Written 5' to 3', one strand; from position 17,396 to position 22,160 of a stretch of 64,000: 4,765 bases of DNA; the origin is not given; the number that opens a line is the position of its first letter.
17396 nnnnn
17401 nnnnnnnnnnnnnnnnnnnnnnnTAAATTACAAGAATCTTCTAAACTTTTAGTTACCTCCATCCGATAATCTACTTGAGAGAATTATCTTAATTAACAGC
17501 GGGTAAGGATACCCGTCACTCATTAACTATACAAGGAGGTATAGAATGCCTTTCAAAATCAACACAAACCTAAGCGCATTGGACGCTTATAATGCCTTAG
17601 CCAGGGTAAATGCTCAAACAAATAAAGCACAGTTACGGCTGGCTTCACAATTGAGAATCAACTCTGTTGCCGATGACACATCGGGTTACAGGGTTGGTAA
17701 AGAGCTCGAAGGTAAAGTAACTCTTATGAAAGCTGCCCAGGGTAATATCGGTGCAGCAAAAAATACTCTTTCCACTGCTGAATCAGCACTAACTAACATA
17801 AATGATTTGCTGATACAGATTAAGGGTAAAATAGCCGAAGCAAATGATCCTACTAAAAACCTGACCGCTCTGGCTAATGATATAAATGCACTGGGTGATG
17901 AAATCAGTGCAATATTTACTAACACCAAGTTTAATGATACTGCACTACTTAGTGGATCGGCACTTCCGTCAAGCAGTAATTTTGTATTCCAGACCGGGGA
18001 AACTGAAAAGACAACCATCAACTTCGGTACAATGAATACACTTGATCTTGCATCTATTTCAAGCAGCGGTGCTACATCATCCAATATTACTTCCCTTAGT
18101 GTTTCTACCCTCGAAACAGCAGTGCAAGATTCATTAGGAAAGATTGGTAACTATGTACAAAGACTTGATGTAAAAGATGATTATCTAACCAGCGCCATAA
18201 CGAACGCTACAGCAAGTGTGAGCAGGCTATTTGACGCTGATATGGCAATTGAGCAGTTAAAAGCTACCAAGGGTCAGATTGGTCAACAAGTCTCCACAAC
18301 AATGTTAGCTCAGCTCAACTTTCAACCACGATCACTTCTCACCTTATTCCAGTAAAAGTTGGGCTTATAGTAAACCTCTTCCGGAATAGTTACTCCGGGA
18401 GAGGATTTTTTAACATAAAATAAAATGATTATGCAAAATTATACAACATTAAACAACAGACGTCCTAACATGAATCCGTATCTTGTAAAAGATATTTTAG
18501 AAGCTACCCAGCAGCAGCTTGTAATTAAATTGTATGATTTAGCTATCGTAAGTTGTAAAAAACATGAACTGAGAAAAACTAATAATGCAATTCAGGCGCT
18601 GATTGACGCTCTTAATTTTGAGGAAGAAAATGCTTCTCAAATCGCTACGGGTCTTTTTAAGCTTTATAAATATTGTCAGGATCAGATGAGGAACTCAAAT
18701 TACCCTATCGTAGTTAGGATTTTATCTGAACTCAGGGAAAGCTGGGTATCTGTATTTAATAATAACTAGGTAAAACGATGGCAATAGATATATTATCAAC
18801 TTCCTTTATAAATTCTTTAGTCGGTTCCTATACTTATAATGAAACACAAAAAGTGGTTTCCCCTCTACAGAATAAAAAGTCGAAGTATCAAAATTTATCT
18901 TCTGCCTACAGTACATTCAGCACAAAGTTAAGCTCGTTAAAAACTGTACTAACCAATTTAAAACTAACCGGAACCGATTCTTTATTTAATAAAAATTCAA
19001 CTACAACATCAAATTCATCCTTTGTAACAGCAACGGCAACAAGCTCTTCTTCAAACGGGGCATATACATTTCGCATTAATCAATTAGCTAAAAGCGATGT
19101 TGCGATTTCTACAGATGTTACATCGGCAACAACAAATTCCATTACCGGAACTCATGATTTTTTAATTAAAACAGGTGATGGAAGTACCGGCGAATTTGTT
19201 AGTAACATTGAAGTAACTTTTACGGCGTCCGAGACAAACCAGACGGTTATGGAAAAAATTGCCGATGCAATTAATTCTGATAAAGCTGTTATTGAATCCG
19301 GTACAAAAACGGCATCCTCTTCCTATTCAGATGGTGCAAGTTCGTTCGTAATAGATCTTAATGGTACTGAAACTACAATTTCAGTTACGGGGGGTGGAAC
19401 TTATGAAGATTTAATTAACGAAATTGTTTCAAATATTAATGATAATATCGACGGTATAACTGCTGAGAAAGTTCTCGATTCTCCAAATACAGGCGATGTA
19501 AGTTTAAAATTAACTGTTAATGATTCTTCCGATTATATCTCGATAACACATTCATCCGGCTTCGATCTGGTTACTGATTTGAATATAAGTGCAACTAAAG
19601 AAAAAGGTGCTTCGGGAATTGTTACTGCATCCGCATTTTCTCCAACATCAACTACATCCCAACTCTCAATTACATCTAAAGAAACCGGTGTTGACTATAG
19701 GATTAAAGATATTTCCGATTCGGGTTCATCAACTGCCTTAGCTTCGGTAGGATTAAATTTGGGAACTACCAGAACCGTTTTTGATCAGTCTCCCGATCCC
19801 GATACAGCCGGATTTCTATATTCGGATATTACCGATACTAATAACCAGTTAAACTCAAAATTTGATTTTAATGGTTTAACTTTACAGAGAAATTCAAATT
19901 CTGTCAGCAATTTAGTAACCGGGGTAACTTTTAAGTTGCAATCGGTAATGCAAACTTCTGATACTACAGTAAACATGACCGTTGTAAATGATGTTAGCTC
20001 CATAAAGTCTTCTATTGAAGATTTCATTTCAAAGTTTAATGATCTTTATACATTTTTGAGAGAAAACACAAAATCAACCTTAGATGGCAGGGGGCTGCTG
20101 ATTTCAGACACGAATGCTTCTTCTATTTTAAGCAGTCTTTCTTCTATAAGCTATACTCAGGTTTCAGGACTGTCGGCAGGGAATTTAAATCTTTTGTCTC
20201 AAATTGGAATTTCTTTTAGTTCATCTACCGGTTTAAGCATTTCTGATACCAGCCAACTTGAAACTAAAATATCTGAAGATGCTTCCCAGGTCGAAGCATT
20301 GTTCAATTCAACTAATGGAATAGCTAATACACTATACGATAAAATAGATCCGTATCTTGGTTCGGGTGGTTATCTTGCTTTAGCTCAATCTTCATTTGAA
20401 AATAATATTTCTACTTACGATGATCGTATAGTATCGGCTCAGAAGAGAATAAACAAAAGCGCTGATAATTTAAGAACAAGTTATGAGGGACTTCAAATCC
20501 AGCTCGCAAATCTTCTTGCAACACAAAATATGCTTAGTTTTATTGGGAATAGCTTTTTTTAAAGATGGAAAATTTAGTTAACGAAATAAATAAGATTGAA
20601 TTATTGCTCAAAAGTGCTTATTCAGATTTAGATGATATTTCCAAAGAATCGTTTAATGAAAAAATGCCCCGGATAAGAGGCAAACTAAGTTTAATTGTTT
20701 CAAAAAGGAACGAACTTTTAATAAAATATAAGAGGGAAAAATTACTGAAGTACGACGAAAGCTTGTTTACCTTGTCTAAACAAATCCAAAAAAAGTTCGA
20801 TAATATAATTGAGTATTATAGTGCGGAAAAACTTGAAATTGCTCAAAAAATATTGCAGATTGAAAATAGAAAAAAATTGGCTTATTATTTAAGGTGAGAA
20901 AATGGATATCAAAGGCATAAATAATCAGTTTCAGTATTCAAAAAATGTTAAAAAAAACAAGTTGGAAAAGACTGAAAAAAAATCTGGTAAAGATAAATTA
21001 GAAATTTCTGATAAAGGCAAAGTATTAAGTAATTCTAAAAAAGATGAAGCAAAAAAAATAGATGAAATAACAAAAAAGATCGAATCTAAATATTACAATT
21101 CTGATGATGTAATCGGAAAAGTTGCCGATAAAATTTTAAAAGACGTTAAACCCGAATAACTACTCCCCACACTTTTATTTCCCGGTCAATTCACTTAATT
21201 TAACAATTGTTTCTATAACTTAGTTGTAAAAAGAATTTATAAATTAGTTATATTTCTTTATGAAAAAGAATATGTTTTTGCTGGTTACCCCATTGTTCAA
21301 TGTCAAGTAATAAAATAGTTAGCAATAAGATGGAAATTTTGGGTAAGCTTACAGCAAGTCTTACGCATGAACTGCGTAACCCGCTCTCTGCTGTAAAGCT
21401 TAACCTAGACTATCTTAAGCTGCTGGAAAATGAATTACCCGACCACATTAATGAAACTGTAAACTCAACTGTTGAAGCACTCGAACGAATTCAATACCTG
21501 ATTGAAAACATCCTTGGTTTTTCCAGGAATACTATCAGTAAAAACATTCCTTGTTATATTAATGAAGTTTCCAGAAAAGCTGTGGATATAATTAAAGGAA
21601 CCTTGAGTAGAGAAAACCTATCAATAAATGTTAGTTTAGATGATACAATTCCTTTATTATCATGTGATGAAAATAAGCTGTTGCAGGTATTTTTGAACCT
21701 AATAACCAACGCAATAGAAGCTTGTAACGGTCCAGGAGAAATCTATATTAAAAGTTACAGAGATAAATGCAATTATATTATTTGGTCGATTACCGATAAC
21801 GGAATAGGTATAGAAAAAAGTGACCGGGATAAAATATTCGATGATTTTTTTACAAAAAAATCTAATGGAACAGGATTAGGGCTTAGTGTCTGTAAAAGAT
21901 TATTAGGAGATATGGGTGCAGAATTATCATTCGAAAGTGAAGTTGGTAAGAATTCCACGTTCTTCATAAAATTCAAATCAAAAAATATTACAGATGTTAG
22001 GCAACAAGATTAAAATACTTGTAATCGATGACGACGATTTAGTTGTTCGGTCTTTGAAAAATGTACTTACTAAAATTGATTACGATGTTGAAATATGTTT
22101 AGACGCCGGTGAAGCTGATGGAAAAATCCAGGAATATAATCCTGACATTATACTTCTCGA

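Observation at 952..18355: Three-gene TPR-glycosyltransferase island abuts the sigma-28 flagellin gene: candidate novel flagellin glycosylation system without Maf or nonulosonic-acid genes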

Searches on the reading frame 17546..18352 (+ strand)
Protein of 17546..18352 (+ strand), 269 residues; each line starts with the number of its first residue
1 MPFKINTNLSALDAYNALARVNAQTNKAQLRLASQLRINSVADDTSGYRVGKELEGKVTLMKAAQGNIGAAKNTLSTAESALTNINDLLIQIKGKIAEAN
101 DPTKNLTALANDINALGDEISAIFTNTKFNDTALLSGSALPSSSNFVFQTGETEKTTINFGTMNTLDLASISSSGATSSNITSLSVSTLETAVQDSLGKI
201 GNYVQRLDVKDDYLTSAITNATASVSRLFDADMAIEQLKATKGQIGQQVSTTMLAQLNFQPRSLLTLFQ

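Call 6: search_protein_families(library=pfam, proteins=[window:17546-18352:+], max_evalue=0.001)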
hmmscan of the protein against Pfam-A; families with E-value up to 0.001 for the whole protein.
window:17546-18352:+ (269 aa): 2 families
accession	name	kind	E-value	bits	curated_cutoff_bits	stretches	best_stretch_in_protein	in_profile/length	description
PF00669.25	Flagellin_N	-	9.5e-18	65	26.6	1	5-138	1-137/139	Bacterial flagellin N-terminal helical region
PF00700.27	Flagellin_C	-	6.4e-12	46.1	23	1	188-268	6-86/86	Bacterial flagellin C-terminal helical region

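Call 7: find_encoding_contigs(protein=window:17546-18352:+, flank=10000, max_places=6)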
Protein window:17546-18352:+ (269 aa): 6 contigs read that carry it; 6 places shown.
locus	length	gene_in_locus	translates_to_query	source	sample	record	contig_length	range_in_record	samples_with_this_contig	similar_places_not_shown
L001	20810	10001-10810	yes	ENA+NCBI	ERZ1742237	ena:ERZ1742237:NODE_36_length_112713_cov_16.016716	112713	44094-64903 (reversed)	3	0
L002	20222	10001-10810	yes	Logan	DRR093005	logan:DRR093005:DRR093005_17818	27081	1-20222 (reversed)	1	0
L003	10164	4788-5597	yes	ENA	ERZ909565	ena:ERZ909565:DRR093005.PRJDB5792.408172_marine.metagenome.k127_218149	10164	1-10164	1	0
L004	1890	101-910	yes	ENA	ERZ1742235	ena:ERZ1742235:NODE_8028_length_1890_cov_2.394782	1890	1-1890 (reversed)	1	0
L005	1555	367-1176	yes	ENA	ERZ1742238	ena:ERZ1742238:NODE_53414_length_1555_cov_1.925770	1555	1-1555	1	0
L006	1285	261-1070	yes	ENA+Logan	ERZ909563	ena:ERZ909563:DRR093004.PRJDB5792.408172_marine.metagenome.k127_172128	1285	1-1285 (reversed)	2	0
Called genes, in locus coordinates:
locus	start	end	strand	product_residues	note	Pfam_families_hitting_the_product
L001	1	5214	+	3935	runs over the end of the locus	PF08241:Methyltransf_11, PF13649:Methyltransf_25, PF13847:Methyltransf_31, PF01075:Glyco_transf_9, PF00535:Glycos_transf_2, PF10111:Glyco_tranf_2_2, PF13524:Glyco_trans_1_2, PF00534:Glycos_transf_1, +26 more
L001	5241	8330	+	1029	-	PF13424:TPR_12, PF00515:TPR_1, PF13414:TPR_11, PF13424:TPR_12, PF00515:TPR_1, PF07719:TPR_2, PF13181:TPR_8, PF00534:Glycos_transf_1, +27 more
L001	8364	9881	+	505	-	PF00535:Glycos_transf_2, PF14559:TPR_19 (faint), PF07719:TPR_2 (faint), PF13428:TPR_14 (faint)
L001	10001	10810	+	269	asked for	PF00669:Flagellin_N, PF00700:Flagellin_C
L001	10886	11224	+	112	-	PF02561:FliS (faint)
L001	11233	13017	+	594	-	PF02465:FliD_N, PF07195:FliD_C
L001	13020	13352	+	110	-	-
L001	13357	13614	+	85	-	-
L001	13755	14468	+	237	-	PF00512:HisKA, PF02518:HATPase_c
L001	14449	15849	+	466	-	PF00072:Response_reg, PF00158:Sigma54_activat, PF14532:Sigma54_activ_2, PF07728:AAA_5 (weak), PF25601:AAA_lid_14, PF02954:HTH_8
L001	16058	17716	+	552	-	PF13188:PAS_8 (faint), PF08448:PAS_4 (faint), PF00989:PAS, PF13426:PAS_9, PF02518:HATPase_c, PF14501:HATPase_c_5 (weak)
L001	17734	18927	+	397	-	PF00072:Response_reg, PF08668:HDOD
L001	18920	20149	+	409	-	PF00072:Response_reg, PF13487:HD_5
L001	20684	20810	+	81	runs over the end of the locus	-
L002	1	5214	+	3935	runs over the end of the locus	PF08241:Methyltransf_11, PF13649:Methyltransf_25, PF13847:Methyltransf_31, PF01075:Glyco_transf_9, PF00535:Glycos_transf_2, PF10111:Glyco_tranf_2_2, PF13524:Glyco_trans_1_2, PF00534:Glycos_transf_1, +27 more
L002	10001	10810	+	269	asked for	PF00669:Flagellin_N, PF00700:Flagellin_C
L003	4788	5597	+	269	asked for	PF00669:Flagellin_N, PF00700:Flagellin_C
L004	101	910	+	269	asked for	PF00669:Flagellin_N, PF00700:Flagellin_C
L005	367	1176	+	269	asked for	PF00669:Flagellin_N, PF00700:Flagellin_C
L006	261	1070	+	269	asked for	PF00669:Flagellin_N, PF00700:Flagellin_C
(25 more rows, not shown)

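Call 18: search_protein_families(library=ncbifam, proteins=[window:17546-18352:+], max_evalue=0.001)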
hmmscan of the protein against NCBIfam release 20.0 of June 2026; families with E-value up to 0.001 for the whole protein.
window:17546-18352:+ (269 aa): 26 families (the best 25 are shown)
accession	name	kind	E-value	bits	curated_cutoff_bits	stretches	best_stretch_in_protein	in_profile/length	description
NF009446.0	PRK12804.1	subfamily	2e-26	93.2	352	2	4-192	2-203/301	flagellin Hag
NF009444.0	PRK12802.1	equivalog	1e-23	84.3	332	1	2-269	2-282/282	flagellin domain-containing protein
NF006469.0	PRK08869.1-4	equivalog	5.7e-23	81.9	627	2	1-165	1-166/377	flagellin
NF009448.0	PRK12806.1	equivalog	3.8e-22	78.7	531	2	1-174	1-172/475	flagellin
NF038071.1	lat_flg_LafA_2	exception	1e-20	74.3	365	1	1-258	1-273/284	lateral flagellin LafA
NF006468.0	PRK08869.1-3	subfamily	1.1e-20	74.1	436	2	3-142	3-145/378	polar flagellin E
NF009449.0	PRK12807.1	subfamily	5.8e-20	72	347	1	4-268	2-286/287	flagellin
NF005294.0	PRK06819.1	subfamily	2.4e-18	66.8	387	2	197-268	304-375/376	FliC/FljB family flagellin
NF033376.1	lat_flg_LafA_1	exception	7.1e-18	64.9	440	2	4-140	3-142/304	lateral flagellin LafA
NF006466.0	PRK08869.1-1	subfamily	1.5e-17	64.2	426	2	1-145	1-148/377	flagellin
NF010116.0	PRK13589.1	subfamily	1.4e-15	57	983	1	1-159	1-158/576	flagellin A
NF006467.0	PRK08869.1-2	subfamily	2.5e-15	56.5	443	2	4-186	4-184/400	flagellin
NF006264.0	PRK08411.1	subfamily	3.7e-15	55.7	729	1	1-159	1-158/572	flagellin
NF009447.0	PRK12805.1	equivalog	1.1e-14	54.6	404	1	4-267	2-284/287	FliC/FljB family flagellin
NF010115.0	PRK13588.1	subfamily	2.7e-14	53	503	1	1-226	1-222/514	flagellin B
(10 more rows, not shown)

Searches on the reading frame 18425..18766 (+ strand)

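Call 6: search_protein_families(library=pfam, proteins=[window:18425-18766:+], max_evalue=0.001)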
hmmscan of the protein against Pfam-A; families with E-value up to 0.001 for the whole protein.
window:18425-18766:+ (114 aa): 1 family
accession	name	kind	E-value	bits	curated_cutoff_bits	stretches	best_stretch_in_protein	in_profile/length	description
PF02561.19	FliS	-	1.5e-08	35.3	26.7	1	45-108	44-112/115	Flagellar protein FliS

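Call 18: search_protein_families(library=ncbifam, proteins=[window:18425-18766:+], max_evalue=0.001)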
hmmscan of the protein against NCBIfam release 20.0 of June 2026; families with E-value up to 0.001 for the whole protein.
window:18425-18766:+ (114 aa): 0 families

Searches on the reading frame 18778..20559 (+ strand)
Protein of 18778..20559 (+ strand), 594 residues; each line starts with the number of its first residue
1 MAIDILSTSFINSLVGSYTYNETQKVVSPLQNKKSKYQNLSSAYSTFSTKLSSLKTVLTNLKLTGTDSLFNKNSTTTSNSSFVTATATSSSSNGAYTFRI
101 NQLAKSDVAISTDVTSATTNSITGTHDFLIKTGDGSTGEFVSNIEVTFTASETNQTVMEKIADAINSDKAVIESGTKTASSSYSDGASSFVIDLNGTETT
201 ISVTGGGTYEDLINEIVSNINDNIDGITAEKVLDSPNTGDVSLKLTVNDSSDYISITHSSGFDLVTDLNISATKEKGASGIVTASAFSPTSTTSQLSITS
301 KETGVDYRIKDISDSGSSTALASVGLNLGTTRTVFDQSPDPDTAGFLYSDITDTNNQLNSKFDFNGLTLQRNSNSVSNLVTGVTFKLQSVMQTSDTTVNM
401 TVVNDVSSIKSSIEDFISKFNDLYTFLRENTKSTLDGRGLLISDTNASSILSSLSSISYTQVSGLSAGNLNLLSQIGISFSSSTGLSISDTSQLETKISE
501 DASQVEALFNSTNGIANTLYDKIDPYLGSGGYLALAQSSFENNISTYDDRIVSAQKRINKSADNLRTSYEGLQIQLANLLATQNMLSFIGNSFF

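Call 6: search_protein_families(library=pfam, proteins=[window:18778-20559:+], max_evalue=0.001)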
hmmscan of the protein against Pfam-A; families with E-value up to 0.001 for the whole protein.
window:18778-20559:+ (594 aa): 2 families
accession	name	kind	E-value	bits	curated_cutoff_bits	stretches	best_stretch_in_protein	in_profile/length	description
PF07195.17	FliD_C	-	2.2e-36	125.9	25.4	1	359-573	3-228/236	Flagellar hook-associated protein 2 C-terminus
PF02465.23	FliD_N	-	3.9e-16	59.9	24.8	1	11-107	5-97/97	Flagellar hook-associated protein 2 N-terminus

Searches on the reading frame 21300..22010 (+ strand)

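Call 6: search_protein_families(library=pfam, proteins=[window:21300-22010:+], max_evalue=0.001)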
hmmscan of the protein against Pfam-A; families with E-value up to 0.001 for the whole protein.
window:21300-22010:+ (237 aa): 3 families
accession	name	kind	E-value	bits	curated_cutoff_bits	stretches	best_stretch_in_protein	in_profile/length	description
PF02518.31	HATPase_c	-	2.8e-24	86.1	26.4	1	123-227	2-109/111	Histidine kinase-, DNA gyrase B-, and HSP90-like ATPase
PF00512.31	HisKA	-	4.6e-12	46.2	26.9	1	15-77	3-63/66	His Kinase A (phospho-acceptor) domain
PF14501.12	HATPase_c_5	-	7.3e-05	23.1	22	1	127-214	6-91/102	GHKL domain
